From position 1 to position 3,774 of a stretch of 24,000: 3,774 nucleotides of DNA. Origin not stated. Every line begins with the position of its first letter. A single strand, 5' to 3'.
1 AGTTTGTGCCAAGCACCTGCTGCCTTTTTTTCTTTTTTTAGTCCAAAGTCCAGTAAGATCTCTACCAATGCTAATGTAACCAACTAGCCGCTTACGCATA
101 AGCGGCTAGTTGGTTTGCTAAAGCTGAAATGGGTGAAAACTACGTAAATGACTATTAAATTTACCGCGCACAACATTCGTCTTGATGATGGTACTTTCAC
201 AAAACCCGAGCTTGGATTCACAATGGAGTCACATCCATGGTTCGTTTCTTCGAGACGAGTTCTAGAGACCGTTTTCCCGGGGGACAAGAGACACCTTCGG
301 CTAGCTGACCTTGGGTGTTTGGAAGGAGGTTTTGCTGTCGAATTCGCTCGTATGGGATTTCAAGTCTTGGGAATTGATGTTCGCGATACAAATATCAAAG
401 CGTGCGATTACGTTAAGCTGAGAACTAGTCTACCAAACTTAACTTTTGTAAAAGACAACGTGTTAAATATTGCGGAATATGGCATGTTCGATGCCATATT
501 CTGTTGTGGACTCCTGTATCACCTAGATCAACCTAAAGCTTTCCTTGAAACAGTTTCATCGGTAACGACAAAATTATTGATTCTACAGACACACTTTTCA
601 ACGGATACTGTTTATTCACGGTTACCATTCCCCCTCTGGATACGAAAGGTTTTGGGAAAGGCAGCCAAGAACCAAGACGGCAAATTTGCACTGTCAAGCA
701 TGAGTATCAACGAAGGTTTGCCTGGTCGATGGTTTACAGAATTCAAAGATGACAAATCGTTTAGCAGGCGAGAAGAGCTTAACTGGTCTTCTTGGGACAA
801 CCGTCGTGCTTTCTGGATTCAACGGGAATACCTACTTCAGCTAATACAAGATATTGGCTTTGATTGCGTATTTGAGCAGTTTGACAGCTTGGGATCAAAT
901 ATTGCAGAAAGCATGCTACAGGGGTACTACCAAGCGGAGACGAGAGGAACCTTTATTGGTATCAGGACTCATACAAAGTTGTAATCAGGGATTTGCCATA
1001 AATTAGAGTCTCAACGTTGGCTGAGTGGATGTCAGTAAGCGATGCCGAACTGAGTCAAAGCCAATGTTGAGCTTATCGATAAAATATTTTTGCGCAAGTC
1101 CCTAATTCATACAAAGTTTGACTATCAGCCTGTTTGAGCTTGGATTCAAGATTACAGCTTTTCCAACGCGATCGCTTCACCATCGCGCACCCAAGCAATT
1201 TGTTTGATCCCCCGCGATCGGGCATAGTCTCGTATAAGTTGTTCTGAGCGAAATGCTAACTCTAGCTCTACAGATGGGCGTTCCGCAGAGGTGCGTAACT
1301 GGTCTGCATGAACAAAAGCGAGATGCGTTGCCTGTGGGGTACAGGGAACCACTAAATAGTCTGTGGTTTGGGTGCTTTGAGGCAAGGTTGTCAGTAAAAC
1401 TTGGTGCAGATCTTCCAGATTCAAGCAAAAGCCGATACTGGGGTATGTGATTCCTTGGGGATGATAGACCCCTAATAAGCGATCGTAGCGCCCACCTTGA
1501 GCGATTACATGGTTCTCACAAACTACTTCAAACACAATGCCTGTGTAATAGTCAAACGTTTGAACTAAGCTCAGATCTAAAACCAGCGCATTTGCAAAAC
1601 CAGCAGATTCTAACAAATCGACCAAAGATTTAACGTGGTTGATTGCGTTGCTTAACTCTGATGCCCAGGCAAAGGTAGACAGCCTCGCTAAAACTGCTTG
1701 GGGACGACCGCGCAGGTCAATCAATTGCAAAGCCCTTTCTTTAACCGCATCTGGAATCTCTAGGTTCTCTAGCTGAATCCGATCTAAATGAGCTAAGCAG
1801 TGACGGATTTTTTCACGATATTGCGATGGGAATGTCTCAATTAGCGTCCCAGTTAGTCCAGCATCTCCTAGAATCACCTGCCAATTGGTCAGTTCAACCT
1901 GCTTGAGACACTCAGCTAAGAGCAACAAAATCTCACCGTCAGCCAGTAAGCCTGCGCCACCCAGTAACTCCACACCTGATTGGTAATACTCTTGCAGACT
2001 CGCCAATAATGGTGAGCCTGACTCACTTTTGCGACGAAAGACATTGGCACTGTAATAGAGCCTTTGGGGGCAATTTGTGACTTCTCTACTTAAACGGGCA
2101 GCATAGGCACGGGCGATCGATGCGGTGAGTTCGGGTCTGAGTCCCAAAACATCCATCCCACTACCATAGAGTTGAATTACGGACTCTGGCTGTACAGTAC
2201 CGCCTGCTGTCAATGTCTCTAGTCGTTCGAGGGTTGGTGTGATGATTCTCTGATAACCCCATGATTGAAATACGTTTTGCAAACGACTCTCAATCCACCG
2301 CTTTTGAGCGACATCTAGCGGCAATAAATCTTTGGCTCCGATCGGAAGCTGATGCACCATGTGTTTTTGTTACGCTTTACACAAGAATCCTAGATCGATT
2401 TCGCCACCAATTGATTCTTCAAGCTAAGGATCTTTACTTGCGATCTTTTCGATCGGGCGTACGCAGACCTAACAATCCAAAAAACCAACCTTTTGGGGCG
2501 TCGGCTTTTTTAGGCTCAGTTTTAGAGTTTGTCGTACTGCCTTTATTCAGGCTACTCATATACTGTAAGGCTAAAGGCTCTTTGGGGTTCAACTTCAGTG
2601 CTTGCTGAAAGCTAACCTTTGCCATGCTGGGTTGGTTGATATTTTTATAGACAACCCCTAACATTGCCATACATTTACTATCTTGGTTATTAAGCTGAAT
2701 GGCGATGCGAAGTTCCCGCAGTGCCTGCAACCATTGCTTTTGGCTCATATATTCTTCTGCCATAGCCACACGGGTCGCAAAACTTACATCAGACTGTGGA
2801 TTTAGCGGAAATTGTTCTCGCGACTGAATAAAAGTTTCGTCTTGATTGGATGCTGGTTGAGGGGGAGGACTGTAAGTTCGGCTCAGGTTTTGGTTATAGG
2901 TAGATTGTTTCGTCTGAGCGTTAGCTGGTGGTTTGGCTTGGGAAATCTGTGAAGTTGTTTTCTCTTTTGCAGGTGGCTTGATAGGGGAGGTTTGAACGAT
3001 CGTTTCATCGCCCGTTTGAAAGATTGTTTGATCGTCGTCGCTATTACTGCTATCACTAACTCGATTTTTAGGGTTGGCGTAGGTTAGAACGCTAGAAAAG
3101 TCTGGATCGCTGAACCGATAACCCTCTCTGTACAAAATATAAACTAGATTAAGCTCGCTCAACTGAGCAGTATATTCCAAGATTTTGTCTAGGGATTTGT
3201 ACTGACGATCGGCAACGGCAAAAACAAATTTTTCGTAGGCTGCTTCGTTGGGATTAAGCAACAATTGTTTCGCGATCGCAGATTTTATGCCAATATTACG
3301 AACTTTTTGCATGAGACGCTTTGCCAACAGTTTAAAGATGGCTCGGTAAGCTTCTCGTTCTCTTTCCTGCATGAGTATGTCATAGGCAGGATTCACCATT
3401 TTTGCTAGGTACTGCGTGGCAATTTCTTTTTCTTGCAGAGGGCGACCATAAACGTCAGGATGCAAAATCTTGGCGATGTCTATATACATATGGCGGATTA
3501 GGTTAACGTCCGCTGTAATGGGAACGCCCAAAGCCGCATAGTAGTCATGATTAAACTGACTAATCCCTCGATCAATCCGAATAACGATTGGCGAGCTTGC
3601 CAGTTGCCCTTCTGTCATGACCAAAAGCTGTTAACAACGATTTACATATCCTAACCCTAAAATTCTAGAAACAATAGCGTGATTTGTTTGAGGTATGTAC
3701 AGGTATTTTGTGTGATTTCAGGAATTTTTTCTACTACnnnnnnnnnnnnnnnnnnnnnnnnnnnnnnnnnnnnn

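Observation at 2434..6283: Three tandem paralogs of an atypical J-domain / helical / disordered-linker / TPR protein, divergent from rbcLXS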

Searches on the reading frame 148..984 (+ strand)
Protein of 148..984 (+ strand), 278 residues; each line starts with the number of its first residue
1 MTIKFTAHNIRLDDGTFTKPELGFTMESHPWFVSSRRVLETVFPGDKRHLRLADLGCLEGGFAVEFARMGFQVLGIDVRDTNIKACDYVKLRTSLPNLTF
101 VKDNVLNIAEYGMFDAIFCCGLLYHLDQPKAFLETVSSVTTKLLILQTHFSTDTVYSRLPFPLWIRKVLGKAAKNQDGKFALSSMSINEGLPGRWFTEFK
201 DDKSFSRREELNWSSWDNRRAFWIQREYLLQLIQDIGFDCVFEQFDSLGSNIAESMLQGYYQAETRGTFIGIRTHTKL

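Call 79: search_protein_families(library=pfam, proteins=[window:148-984:+], max_evalue=0.0001)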
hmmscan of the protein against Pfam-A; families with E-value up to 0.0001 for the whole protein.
window:148-984:+ (278 aa): 5 families
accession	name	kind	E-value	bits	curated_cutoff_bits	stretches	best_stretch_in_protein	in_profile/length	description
PF13489.12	Methyltransf_23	-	1.9e-09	37.9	27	1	37-241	11-162/164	Methyltransferase domain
PF13649.12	Methyltransf_25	-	3.5e-09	37.7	27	1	54-140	3-93/97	Methyltransferase domain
PF13847.12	Methyltransf_31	-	5.4e-09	36.3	27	1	47-143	2-104/145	Methyltransferase domain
PF08241.18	Methyltransf_11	-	5.9e-09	36.9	21.2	1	54-139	2-86/95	Methyltransferase domain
PF08242.18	Methyltransf_12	-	1.2e-07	32.8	30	1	54-139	2-91/98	Methyltransferase domain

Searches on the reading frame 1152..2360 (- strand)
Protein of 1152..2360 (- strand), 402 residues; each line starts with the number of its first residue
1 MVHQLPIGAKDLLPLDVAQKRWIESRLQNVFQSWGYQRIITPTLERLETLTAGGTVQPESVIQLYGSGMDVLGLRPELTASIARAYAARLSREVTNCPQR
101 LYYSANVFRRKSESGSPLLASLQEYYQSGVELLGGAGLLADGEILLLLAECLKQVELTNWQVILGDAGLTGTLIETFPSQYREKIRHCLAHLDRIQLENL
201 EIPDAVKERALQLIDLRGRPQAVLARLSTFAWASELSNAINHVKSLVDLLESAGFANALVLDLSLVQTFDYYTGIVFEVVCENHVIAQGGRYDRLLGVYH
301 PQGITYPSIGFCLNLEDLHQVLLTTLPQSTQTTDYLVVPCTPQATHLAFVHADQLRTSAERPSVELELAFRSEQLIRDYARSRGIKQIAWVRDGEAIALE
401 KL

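Call 79: search_protein_families(library=pfam, proteins=[window:1152-2360:-], max_evalue=0.0001)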
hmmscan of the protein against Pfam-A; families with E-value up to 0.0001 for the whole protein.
window:1152-2360:- (402 aa): 1 family
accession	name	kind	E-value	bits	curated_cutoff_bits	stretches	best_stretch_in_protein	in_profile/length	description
PF13393.11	tRNA-synt_His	-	2.6e-63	214.6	25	1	8-318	1-308/308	Histidyl-tRNA synthetase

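Call 80: search_protein_families(library=ncbifam, proteins=[window:1152-2360:-], max_evalue=0.00001)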
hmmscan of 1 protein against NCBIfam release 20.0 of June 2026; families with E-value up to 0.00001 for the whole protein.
window:1152-2360:- (402 aa): 22 families
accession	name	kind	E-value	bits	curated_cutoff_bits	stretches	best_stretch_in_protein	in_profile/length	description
NF008940.0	PRK12292.2-3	equivalog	1e-160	535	450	1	1-400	1-400/404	ATP phosphoribosyltransferase regulatory subunit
TIGR00443.1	hisZ_biosyn_reg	equivalog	1.7e-87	293.5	271.65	1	10-322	1-312/314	ATP phosphoribosyltransferase regulatory subunit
NF008939.0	PRK12292.2-1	equivalog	3.5e-72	243.3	335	1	1-391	1-390/391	ATP phosphoribosyltransferase regulatory subunit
NF008941.0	PRK12292.2-4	equivalog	1.1e-61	209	447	1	5-358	9-356/393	ATP phosphoribosyltransferase regulatory subunit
TIGR00442.1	hisS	equivalog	6.8e-53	180.1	286.75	1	5-391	2-381/406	histidine--tRNA ligase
NF008936.0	PRK12292.1-3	equivalog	2.2e-45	155.2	492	1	3-399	5-399/406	ATP phosphoribosyltransferase regulatory subunit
NF008942.0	PRK12292.2-5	equivalog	1.4e-40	139.3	643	1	4-388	10-392/434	ATP phosphoribosyltransferase regulatory subunit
NF008945.0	PRK12292.3-3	equivalog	1e-34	120.3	409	1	5-391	2-358/368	ATP phosphoribosyltransferase regulatory subunit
NF008935.0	PRK12292.1-1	equivalog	1.5e-32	113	350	1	4-325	5-320/382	ATP phosphoribosyltransferase regulatory subunit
NF008943.0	PRK12292.3-1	equivalog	2.2e-32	112.6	690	1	4-391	25-383/403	ATP phosphoribosyltransferase regulatory subunit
NF009086.0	PRK12421.1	equivalog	2.1e-31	109.3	318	1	5-323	9-328/389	ATP phosphoribosyltransferase regulatory subunit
NF009085.0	PRK12420.1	equivalog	3.7e-29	102.3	540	1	8-391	9-394/426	histidine--tRNA ligase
NF008937.0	PRK12292.1-4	equivalog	1.9e-26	92.9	693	1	5-322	9-325/395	ATP phosphoribosyltransferase regulatory subunit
NF008953.0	PRK12295.1-6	equivalog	3.1e-23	82.4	384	2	21-178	13-162/384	ATP phosphoribosyltransferase regulatory subunit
NF008938.0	PRK12292.1-6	equivalog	2.3e-22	79.5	833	1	6-320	9-322/420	ATP phosphoribosyltransferase regulatory subunit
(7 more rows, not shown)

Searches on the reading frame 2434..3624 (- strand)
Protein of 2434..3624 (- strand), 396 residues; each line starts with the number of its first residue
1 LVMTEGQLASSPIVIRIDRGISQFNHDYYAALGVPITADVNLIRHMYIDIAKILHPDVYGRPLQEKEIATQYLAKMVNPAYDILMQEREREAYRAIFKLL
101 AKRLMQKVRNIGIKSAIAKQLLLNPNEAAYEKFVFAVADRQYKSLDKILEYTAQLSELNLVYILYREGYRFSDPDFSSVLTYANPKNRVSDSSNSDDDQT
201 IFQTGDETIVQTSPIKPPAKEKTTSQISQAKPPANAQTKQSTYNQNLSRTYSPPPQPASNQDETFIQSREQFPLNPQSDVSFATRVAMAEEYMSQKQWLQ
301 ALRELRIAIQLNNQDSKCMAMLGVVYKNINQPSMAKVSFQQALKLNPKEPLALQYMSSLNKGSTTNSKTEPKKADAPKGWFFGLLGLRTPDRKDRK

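Call 3: search_protein_families(library=pfam, proteins=[window:2434-3624:-], max_evalue=1)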
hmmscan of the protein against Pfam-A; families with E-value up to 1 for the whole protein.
window:2434-3624:- (396 aa): 11 families
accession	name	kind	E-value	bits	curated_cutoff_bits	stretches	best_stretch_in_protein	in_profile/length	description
PF00226.36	DnaJ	-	3.2e-09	37.2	27.8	1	27-93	1-62/63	DnaJ domain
PF07719.23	TPR_2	-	1.8e-06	28.1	27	1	318-348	3-33/34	Tetratricopeptide repeat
PF00515.34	TPR_1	-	4.9e-06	26.6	27.8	1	321-348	6-33/34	Tetratricopeptide repeat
PF13181.12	TPR_8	-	0.00021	21.6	25.7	1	318-348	3-33/34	Tetratricopeptide repeat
PF13431.12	TPR_17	-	0.00031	21.2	24.4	0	308-335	5-32/34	Tetratricopeptide repeat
PF23914.1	TPR_CcmH_CycH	-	0.00099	19.4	42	1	286-359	19-94/158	Cytochrome c-type biogenesis protein H TPR domain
PF13428.12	TPR_14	-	0.0012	19.7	23.5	0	284-323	3-42/44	Tetratricopeptide repeat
PF13414.12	TPR_11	-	0.0023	18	26.8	0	291-326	3-38/42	TPR repeat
PF11817.14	Foie-gras_1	-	0.025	14.8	23.3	1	267-311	173-216/257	Foie gras liver health family 1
PF14559.12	TPR_19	-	0.058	14.2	25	1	293-352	2-61/68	Tetratricopeptide repeat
PF02064.20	MAS20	-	0.11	13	27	0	267-322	62-118/132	MAS20 protein import receptor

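Call 4: search_protein_families(library=ncbifam, proteins=[window:2434-3624:-], max_evalue=1)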
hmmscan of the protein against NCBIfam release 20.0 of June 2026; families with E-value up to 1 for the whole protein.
window:2434-3624:- (396 aa): 24 families
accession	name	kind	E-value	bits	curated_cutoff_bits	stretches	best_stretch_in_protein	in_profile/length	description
TIGR02521.1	type_IV_pilW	equivalog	8.4e-13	48.4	154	1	282-350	31-99/234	type IV pilus biogenesis/stability protein PilW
TIGR02349.1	DnaJ_bact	equivalog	2.5e-07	30.4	377.2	1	27-98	1-67/354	molecular chaperone DnaJ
NF040959.1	MamA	equivalog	8.3e-06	25.4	200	1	288-358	111-181/204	magnetosome protein MamA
NF007618.0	PRK10266.1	equivalog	1.2e-05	24.9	403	1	26-97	4-69/306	curved DNA-binding protein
TIGR02917.1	PEP_TPR_lipo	equivalog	1.4e-05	23.2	312.2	1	284-354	569-639/899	XrtA/PEP-CTERM system TPR-repeat protein PrsT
NF010872.0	PRK14279.1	equivalog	2.2e-05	23.8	556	1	25-108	8-86/394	molecular chaperone DnaJ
NF008035.0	PRK10767.1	subfamily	3.1e-05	23.2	338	1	25-94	3-67/374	molecular chaperone DnaJ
NF010892.0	PRK14299.1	equivalog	4.6e-05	22.8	392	1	26-93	4-65/291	chaperone protein DnaJ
NF050028.1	CldAdptActJ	equivalog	0.00035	21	150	1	27-97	3-73/93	cold adaptation protein ActJcold adaptation protein ActJ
NF010871.0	PRK14278.1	equivalog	0.0013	17.6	502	1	26-90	3-61/378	molecular chaperone DnaJ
NF010874.0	PRK14281.1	equivalog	0.0026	16.9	619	1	26-93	3-65/397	chaperone protein DnaJ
NF002725.1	PRK02603.1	equivalog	0.0028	17.7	143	1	298-375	51-131/173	photosystem I assembly protein Ycf3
NF011886.0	PRK15359.1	equivalog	0.0028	17.4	146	1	281-347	57-123/144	type III secretion system chaperone protein SscB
NF010885.0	PRK14292.1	equivalog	0.0029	16.6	585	1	26-93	2-63/371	chaperone protein DnaJ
NF033758.1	gliding_GltE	equivalog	0.0076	15.3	225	1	284-349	258-323/411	adventurous gliding motility TPR repeat lipoprotein GltE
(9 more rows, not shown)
